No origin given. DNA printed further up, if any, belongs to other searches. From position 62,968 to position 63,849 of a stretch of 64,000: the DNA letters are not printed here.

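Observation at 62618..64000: Split ComD/ComE-like TPP decarboxylase immediately upstream of a LeuC-like dehydratase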

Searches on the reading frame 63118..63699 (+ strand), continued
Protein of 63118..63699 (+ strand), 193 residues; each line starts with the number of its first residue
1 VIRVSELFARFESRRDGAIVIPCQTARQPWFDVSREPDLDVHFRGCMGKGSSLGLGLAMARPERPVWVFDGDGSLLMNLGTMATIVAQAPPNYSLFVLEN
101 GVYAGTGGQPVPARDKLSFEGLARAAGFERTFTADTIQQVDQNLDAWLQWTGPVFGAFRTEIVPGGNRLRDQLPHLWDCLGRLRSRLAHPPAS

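Call 39: search_solved_structures(query=L001:12661-13779:+, max_evalue=1e-30, show_alignments=3)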
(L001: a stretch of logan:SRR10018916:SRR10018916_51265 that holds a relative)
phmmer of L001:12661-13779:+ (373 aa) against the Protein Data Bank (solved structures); distinct sequences matched with E-value up to 1e-30: 61 (the best 60 are shown).
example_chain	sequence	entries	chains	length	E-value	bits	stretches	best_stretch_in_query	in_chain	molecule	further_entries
1x0l_A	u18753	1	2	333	3.5e-63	217.4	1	26-371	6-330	Homoisocitrate dehydrogenase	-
3asj_A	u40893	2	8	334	3.6e-63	217.3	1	25-371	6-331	Homoisocitrate dehydrogenase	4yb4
3ah3_A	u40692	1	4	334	1.4e-60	208.9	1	25-371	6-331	Homoisocitrate dehydrogenase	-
6lky_A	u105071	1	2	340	1.2e-54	189.3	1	24-346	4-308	Putative isocitrate dehydrogenase, NAD-dependent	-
6ltf_A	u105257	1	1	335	2.8e-51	178.2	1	23-369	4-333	Isocitrate dehydrogenase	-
6m3s_A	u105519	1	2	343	2.8e-51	178.2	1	23-369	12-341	Isocitrate dehydrogenase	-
1wpw_A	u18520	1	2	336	5.1e-51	177.4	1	174-366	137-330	3-isopropylmalate dehydrogenase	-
3ty3_A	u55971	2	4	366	1e-49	173.1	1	19-371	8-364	Probable homoisocitrate dehydrogenase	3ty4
1xac_A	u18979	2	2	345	1.5e-49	172.5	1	25-370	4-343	3-ISOPROPYLMALATE DEHYDROGENASE 2T2M6T S82R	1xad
4y1p_A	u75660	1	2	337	1.8e-49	172.3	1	174-367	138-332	3-isopropylmalate dehydrogenase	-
1wal_A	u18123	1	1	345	1.9e-49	172.2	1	25-370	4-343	PROTEIN (3-ISOPROPYLMALATE DEHYDROGENASE)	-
1gc8_A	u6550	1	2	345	2.7e-49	171.7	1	194-370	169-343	3-ISOPROPYLMALATE DEHYDROGENASE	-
1osj_A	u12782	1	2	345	3.3e-49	171.4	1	25-370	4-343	3-ISOPROPYLMALATE DEHYDROGENASE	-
1idm_A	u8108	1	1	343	4.1e-49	171.1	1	25-370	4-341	3-ISOPROPYLMALATE DEHYDROGENASE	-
1g2u_A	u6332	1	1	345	4.2e-49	171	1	25-370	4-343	3-ISOPROPYLMALATE DEHYDROGENASE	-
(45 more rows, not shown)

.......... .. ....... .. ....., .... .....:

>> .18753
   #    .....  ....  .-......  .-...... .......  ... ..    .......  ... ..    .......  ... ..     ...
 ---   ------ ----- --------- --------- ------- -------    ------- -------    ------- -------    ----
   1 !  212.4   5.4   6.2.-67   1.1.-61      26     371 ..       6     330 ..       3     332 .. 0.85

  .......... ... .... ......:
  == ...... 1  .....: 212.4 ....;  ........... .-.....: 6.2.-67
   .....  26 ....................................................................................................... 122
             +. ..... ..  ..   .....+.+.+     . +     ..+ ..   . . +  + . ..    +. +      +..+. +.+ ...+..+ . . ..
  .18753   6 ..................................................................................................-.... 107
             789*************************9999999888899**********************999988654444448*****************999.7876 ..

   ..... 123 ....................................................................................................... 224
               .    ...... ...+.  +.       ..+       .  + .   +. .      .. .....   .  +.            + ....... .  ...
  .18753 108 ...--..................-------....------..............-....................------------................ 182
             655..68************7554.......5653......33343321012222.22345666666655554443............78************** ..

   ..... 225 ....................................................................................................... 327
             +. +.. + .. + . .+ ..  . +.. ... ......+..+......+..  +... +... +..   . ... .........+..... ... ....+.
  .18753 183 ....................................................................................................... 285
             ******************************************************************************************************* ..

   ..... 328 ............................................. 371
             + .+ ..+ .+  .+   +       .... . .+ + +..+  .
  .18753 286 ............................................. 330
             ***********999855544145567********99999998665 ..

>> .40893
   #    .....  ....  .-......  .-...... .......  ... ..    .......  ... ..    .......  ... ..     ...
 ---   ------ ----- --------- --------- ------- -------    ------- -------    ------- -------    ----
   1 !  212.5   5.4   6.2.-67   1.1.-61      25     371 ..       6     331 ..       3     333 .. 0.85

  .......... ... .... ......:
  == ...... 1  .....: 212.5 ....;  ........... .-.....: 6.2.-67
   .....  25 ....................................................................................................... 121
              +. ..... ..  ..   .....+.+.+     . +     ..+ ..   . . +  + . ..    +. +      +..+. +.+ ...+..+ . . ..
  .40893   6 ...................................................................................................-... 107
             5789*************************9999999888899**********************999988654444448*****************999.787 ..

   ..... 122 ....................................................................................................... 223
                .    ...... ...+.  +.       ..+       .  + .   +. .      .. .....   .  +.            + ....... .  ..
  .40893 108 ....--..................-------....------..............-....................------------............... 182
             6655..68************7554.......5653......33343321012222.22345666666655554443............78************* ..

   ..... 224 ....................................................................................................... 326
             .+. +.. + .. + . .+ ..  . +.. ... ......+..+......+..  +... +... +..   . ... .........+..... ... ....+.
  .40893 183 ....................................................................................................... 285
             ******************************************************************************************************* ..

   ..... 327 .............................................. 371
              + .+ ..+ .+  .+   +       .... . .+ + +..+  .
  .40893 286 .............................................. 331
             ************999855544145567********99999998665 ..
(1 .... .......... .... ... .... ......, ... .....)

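Call 40: search_solved_structures(query=L001:13794-14978:+, max_evalue=1e-30, show_alignments=5)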
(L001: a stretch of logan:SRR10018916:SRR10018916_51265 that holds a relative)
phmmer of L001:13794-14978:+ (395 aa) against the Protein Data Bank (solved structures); distinct sequences matched with E-value up to 1e-30: 9.
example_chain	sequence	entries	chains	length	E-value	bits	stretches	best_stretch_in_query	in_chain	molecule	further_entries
6ktq_A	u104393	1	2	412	1.2e-66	228.7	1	28-373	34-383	Homocitrate synthase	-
6e1j_A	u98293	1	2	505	7.8e-56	193.1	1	22-379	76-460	2-isopropylmalate synthase, A genome specific 1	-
3rmj_A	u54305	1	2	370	2.3e-51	178.3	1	24-361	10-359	2-isopropylmalate synthase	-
3ivs_A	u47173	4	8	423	3.7e-48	167.8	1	25-375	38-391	Homocitrate synthase, mitochondrial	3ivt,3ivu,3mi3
3eeg_A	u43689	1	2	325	4.2e-48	167.6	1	27-323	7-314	2-isopropylmalate synthase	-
3a9i_A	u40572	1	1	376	3.7e-41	144.7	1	29-383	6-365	Homocitrate synthase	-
2ztj_A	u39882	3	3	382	3.8e-41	144.7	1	29-383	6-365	Homocitrate synthase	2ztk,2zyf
3ewb_X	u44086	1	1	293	2.2e-39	138.9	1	28-294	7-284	2-isopropylmalate synthase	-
3ble_A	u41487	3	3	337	1.2e-35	126.6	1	21-331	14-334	Citramalate synthase from Leptospira interrogans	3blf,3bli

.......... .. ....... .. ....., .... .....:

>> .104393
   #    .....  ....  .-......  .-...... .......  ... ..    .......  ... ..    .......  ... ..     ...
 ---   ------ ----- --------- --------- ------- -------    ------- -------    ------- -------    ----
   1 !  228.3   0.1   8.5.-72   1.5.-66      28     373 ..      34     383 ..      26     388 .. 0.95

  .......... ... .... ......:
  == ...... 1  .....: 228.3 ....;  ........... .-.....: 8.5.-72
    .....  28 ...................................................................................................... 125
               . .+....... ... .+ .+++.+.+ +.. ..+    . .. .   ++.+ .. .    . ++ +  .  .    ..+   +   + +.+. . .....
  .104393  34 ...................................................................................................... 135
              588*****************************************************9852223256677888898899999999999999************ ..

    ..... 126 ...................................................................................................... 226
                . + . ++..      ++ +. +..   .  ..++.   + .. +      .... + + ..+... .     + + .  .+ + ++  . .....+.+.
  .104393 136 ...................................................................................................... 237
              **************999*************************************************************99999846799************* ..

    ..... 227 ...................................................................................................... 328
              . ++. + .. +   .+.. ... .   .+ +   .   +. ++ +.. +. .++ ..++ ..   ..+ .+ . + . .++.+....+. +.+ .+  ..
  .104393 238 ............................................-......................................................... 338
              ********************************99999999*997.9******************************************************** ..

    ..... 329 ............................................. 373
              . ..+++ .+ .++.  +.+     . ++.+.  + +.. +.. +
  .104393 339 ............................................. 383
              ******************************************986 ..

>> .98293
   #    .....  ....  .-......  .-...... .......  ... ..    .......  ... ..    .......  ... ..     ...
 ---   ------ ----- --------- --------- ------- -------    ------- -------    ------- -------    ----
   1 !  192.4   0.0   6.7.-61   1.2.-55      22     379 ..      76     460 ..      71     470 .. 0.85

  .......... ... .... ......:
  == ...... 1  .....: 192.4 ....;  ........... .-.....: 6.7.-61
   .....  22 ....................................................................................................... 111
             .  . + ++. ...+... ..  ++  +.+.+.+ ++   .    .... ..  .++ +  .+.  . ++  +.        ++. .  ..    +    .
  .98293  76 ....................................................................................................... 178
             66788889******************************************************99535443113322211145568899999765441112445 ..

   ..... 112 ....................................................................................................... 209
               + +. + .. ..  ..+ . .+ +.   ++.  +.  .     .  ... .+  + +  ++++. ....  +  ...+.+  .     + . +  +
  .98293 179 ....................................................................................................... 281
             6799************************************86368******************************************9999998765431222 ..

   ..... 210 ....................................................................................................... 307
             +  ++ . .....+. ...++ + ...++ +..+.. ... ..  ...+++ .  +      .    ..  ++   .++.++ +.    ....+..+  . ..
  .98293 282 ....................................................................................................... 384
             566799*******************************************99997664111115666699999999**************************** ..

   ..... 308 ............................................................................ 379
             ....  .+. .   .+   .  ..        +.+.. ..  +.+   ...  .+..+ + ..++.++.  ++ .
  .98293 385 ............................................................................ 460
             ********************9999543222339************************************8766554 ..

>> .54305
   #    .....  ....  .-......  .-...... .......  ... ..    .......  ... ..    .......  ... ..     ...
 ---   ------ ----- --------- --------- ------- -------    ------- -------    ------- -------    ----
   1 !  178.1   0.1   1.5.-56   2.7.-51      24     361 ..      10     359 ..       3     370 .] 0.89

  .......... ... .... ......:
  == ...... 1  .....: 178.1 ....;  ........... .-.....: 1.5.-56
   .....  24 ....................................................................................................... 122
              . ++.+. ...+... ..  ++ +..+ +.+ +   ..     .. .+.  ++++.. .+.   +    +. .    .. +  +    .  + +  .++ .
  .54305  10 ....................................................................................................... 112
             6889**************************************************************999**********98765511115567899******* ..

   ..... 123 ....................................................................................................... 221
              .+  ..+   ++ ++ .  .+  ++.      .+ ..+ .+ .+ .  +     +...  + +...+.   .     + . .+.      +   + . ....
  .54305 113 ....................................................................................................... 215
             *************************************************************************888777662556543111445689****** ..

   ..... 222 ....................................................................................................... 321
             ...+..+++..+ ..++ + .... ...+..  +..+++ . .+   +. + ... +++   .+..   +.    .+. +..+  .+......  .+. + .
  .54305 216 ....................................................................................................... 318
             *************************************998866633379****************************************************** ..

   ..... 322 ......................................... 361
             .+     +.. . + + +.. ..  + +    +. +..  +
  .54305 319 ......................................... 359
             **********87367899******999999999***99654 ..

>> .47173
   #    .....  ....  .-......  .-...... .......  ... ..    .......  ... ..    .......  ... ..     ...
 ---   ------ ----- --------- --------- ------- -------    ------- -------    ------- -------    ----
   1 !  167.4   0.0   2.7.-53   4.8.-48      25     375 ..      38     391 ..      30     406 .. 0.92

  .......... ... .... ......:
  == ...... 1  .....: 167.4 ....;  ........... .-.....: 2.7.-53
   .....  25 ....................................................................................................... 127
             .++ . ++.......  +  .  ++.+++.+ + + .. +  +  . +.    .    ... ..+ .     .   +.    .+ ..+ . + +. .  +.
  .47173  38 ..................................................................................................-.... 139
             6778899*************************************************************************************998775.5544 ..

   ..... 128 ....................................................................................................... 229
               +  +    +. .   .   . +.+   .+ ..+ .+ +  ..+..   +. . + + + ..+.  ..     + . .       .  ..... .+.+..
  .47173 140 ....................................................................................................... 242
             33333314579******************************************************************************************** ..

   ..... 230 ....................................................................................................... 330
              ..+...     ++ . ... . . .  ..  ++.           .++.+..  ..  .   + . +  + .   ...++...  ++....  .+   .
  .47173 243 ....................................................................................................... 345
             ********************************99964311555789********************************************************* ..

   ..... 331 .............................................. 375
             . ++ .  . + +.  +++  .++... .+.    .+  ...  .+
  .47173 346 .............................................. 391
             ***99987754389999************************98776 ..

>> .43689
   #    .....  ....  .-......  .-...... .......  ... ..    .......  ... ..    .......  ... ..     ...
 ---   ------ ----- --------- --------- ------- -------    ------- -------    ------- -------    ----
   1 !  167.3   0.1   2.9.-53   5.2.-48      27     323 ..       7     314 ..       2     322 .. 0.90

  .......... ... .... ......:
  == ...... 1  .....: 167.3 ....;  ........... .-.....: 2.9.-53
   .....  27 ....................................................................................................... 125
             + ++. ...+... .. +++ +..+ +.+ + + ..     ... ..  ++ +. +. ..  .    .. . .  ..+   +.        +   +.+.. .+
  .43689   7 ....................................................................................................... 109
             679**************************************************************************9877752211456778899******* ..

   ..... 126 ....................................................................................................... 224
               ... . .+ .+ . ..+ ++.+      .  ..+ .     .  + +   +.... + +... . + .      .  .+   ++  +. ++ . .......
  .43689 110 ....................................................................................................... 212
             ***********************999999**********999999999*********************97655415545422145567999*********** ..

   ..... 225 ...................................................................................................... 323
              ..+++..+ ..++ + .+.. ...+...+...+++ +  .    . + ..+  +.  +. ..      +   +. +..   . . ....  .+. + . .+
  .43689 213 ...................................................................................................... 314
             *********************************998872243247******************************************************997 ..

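Call 46: search_solved_structures(query=window:63118-63696:+, max_evalue=0.001)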
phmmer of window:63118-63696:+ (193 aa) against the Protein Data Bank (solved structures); distinct sequences matched with E-value up to 0.001: 46.
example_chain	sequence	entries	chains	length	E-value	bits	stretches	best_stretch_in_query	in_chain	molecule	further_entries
9iz3_B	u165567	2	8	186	4.3e-14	55.7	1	40-129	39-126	Putative phosphonopyruvate decarboxylase beta subunit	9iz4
9u8q_G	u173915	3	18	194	4.8e-09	39.2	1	39-129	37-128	Thiamine pyrophosphate enzyme TPP-binding domain-containing protein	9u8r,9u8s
6lpi_A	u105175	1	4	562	1.8e-05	27.5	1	44-86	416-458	Acetolactate synthase isozyme 1 large subunit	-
9v6f_A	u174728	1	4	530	0.00014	24.7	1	25-155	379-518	Benzoylformate decarboxylase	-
4jd5_A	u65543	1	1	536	0.00024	23.9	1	24-155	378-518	Benzoylformate decarboxylase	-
4gpe_A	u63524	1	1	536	0.00025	23.8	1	25-155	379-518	Benzoylformate decarboxylase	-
4gm1_A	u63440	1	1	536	0.0003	23.6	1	25-155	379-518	Benzoylformate decarboxylase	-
4gm0_A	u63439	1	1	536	0.00032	23.5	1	25-155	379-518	Benzoylformate decarboxylase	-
2v3w_A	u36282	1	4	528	0.00039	23.2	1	25-155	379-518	BENZOYLFORMATE DECARBOXYLASE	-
4gg1_A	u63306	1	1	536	0.00041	23.1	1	25-155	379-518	Benzoylformate decarboxylase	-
4qel_A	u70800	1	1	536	0.00041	23.1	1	25-155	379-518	Benzoylformate decarboxylase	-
4mpj_A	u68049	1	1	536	0.00044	23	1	25-155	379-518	Benzoylformate decarboxylase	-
4mpr_A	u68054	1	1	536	0.00044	23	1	25-155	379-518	Benzoylformate decarboxylase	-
4mq5_A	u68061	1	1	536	0.00044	23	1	25-155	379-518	Benzoylformate decarboxylase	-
4k9l_A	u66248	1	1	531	0.00045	23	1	25-155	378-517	Benzoylformate decarboxylase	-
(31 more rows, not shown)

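Call 51: predict_structure(alignment_id=A2)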
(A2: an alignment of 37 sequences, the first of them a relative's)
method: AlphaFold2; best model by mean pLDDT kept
length: 609 residues; sequences in the alignment: 37
mean_pLDDT: 82.7   pTM: 0.80
mean pLDDT of the five models: 82.7, 81.6, 81.3, 80.8, 80.4
residues with pLDDT >= 90: 278; 70-90: 219; 50-70: 78; < 50: 34
segments of 3 or more residues with pLDDT < 50: 565-593
pLDDT, mean of each block of 10 residues (from residue 1): 80 76 77 92 91 78 79 92 95 90 94 96 89 97 96 98 98 95 98 98 95 96 98 80 93 94 91 82 88 92 92 89 95 93 90 69 65 74 79 90 79 85 64 82 83 89 86 90 89 89 82 74 65 72 69 82 44 25 30 51 57
secondary structure, 60 per line:
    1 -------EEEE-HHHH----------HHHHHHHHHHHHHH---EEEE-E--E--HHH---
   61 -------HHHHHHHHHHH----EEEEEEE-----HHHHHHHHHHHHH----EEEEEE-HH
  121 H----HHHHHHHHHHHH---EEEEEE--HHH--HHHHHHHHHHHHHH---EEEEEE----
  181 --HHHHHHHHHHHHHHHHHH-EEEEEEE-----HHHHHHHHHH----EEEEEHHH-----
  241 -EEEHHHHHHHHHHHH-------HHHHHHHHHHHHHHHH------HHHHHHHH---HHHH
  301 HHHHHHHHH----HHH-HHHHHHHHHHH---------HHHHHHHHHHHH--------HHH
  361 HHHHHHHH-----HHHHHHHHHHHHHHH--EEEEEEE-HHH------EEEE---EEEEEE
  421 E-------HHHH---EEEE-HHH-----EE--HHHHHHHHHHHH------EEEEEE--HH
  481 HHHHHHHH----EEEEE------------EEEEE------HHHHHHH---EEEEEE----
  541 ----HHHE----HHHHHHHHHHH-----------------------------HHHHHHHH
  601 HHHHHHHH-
elements in order: E8-11 H13-16 H27-40 E44-47 H68-78 E83-89 H95-107 E112-117 H126-137 E141-146 H154-167 E171-176 H183-200 E202-208 H214-223 E228-232 E242-244 H245-256 H264-279 H286-293 H297-309 H318-328 H338-349 H358-368 H374-388 E391-397 E408-411 E415-421 H429-432 E436-439 H453-464 E471-476 H479-488 E493-497 E510-514 H521-527 E531-536 H553-563 H593-608
